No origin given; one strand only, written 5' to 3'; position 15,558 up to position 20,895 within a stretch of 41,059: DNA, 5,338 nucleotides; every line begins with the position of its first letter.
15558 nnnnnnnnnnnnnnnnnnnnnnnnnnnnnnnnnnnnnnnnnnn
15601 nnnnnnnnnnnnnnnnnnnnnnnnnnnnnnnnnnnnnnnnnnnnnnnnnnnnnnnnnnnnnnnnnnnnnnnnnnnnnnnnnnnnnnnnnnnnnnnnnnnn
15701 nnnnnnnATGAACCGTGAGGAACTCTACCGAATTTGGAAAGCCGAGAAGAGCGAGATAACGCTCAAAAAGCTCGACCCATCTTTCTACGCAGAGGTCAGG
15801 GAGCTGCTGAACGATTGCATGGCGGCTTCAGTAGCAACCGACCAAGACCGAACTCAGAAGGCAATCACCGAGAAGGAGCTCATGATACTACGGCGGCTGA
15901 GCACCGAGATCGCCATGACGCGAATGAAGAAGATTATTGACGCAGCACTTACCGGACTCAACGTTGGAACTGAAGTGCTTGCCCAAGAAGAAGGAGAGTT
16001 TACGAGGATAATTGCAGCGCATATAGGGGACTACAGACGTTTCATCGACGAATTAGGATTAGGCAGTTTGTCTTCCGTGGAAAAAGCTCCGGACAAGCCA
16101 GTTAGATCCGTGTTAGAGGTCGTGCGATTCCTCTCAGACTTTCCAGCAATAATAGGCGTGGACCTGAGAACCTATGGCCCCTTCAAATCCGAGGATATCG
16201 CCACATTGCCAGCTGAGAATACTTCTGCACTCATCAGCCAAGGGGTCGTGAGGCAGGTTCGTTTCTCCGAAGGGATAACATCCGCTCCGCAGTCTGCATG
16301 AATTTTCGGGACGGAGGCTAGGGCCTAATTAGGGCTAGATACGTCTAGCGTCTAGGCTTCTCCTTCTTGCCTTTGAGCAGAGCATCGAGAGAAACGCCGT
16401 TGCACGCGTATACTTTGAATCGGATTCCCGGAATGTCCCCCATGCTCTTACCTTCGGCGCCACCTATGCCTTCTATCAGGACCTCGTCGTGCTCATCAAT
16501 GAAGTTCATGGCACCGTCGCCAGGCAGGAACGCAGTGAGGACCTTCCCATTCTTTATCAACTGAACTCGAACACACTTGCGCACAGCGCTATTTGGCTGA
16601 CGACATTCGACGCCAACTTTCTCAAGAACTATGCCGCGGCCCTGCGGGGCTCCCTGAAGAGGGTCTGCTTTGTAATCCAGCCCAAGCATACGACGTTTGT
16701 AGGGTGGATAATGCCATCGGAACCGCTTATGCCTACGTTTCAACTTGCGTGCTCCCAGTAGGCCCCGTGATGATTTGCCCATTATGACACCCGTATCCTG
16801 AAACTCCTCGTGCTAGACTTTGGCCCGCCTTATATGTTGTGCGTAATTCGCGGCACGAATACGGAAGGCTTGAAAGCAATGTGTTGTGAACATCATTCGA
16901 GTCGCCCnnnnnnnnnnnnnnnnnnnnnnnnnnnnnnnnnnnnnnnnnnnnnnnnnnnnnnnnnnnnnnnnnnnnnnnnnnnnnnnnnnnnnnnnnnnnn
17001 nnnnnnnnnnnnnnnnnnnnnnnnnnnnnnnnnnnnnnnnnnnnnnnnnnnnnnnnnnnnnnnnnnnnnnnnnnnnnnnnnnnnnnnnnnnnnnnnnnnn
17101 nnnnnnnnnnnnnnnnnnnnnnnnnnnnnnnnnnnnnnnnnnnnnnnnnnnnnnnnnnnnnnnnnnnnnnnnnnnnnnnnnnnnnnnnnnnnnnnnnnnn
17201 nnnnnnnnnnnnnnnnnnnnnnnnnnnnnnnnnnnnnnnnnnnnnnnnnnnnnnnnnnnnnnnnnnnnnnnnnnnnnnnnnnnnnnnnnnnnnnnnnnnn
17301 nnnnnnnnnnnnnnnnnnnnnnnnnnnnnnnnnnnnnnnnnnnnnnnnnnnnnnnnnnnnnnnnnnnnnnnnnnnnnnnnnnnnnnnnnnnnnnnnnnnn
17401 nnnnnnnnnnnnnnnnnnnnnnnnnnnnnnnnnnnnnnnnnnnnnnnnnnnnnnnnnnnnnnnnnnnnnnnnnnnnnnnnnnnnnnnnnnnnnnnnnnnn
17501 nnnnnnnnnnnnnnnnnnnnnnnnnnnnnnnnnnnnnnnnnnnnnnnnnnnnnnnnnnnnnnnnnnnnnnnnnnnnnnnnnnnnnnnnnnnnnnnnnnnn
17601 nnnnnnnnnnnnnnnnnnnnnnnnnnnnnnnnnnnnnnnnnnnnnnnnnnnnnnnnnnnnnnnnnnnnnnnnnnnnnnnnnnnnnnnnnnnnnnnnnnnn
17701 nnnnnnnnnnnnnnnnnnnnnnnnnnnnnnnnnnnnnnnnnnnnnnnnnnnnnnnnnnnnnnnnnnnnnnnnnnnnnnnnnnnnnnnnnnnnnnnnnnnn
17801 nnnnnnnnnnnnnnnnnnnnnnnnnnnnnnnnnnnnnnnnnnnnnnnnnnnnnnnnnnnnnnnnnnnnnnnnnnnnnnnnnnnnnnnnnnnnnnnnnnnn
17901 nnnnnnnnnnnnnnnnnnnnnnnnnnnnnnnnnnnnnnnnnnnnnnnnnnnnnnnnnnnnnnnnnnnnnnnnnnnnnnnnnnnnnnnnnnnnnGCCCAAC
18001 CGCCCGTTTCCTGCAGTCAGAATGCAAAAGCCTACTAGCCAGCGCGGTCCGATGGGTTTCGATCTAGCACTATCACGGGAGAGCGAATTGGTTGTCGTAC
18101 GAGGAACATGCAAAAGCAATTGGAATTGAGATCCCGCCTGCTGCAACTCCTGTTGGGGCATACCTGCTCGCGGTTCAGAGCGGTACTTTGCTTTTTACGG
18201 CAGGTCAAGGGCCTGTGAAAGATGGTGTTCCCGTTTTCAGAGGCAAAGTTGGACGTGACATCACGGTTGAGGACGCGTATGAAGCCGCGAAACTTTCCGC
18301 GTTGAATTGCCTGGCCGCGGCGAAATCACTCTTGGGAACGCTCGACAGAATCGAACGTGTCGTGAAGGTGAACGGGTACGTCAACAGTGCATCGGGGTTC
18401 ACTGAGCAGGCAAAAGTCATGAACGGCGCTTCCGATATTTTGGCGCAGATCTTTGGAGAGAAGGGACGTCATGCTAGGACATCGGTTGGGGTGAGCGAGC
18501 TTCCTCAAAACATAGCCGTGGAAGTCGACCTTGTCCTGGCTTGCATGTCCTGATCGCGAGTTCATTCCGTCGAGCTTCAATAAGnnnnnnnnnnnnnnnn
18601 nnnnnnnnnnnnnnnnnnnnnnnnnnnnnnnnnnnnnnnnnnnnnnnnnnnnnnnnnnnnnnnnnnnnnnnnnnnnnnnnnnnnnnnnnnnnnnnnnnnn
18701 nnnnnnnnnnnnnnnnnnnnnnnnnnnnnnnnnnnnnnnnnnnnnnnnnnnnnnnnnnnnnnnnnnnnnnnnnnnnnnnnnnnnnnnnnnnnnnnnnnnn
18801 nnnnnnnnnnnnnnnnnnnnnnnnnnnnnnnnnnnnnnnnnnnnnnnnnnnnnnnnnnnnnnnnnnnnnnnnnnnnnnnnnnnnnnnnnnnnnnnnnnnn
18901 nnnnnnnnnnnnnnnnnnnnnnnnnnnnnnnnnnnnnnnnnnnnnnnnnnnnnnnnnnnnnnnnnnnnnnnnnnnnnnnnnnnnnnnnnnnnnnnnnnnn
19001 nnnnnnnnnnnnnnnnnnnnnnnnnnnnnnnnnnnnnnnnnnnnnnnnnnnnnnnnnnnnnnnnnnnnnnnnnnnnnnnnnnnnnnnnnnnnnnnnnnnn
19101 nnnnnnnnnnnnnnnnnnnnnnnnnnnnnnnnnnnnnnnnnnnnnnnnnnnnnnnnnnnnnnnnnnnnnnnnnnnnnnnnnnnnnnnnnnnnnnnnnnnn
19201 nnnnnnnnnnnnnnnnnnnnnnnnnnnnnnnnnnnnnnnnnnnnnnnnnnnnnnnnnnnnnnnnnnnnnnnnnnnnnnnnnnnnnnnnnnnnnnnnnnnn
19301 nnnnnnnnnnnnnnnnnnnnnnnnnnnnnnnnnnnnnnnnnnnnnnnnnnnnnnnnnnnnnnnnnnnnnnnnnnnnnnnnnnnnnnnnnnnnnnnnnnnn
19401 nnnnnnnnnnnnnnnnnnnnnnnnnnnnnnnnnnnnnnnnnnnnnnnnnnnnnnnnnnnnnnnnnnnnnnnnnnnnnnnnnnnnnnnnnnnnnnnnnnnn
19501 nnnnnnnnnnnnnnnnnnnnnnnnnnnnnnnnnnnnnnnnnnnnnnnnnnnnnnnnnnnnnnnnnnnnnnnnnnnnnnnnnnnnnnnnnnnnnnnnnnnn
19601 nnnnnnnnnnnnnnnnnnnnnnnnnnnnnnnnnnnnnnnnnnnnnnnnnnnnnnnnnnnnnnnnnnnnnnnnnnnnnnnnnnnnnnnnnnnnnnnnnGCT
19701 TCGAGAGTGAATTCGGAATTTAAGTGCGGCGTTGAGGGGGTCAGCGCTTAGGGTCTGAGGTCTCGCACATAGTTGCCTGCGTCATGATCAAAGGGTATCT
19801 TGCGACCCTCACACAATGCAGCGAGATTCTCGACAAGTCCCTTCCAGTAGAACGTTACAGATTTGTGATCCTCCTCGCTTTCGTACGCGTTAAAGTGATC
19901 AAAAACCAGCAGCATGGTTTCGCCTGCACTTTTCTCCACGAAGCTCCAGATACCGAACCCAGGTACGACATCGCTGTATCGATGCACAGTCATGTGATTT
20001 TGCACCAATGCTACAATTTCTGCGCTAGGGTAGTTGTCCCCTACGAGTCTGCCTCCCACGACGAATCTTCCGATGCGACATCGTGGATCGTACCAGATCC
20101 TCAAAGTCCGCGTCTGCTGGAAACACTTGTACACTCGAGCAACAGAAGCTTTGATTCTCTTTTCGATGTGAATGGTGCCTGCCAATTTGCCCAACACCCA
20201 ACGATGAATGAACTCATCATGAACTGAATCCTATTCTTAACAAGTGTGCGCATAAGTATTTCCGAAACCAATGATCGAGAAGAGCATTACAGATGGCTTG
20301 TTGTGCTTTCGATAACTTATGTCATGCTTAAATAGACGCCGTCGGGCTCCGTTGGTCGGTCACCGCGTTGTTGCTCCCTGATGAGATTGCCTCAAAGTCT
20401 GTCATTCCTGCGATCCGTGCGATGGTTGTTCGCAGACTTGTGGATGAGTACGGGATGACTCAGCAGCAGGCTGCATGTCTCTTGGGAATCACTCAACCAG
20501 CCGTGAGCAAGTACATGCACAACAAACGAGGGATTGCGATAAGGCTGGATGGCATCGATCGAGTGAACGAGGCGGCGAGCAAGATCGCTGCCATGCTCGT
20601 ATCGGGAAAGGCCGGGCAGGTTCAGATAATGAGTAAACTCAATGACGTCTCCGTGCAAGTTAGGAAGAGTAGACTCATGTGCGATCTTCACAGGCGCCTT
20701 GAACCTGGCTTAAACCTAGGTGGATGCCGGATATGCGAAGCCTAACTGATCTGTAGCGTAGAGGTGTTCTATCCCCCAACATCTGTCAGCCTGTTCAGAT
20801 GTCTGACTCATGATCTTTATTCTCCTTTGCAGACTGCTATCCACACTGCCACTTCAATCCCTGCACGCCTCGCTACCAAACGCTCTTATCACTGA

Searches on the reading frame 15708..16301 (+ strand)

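Call 66: search_protein_families(library=pfam, proteins=[window:15708-16301:+], max_evalue=0.001)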
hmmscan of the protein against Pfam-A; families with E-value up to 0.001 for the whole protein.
window:15708-16301:+ (197 aa): 1 family
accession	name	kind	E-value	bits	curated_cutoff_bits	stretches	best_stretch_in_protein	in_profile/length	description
PF22090.1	Gins51_C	-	1.3e-17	63.7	27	1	137-184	1-48/48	Gins51, C-terminal domain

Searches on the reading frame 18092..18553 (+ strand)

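Call 66: search_protein_families(library=pfam, proteins=[window:18092-18553:+], max_evalue=0.001)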
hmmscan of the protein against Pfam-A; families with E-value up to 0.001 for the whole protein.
window:18092-18553:+ (153 aa): 2 families
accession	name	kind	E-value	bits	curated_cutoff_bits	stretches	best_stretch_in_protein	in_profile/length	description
PF14588.11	YjgF_endoribonc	-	2e-24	86.5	35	1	8-141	5-138/148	YjgF/chorismate_mutase-like, putative endoribonuclease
PF01042.26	Ribonuc_L-PSP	-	7.5e-15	55.4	27.3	1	19-148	6-118/121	Endoribonuclease L-PSP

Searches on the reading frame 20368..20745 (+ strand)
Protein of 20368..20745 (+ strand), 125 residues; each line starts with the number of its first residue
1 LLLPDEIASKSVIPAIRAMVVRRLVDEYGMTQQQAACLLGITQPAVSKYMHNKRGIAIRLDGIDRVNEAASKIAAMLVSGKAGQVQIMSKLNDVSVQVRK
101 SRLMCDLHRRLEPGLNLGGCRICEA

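Call 67: search_protein_families(library=pfam, proteins=[window:20368-20745:+], max_evalue=0.001)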
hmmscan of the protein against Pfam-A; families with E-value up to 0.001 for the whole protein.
window:20368-20745:+ (125 aa): 4 families
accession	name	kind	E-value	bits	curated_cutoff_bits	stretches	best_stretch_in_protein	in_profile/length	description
PF01381.28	HTH_3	-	9e-05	22.9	23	1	22-56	2-36/55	Helix-turn-helix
PF13744.12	HTH_37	-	0.00028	21.1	27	1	18-50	20-52/80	Helix-turn-helix domain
PF02001.22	DUF134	-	0.00029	21.8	27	0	12-55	33-76/98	Protein of unknown function DUF134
PF17762.8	HTH_ParB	-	0.00064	20.3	22.6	0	18-50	9-41/102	ParB HTH domain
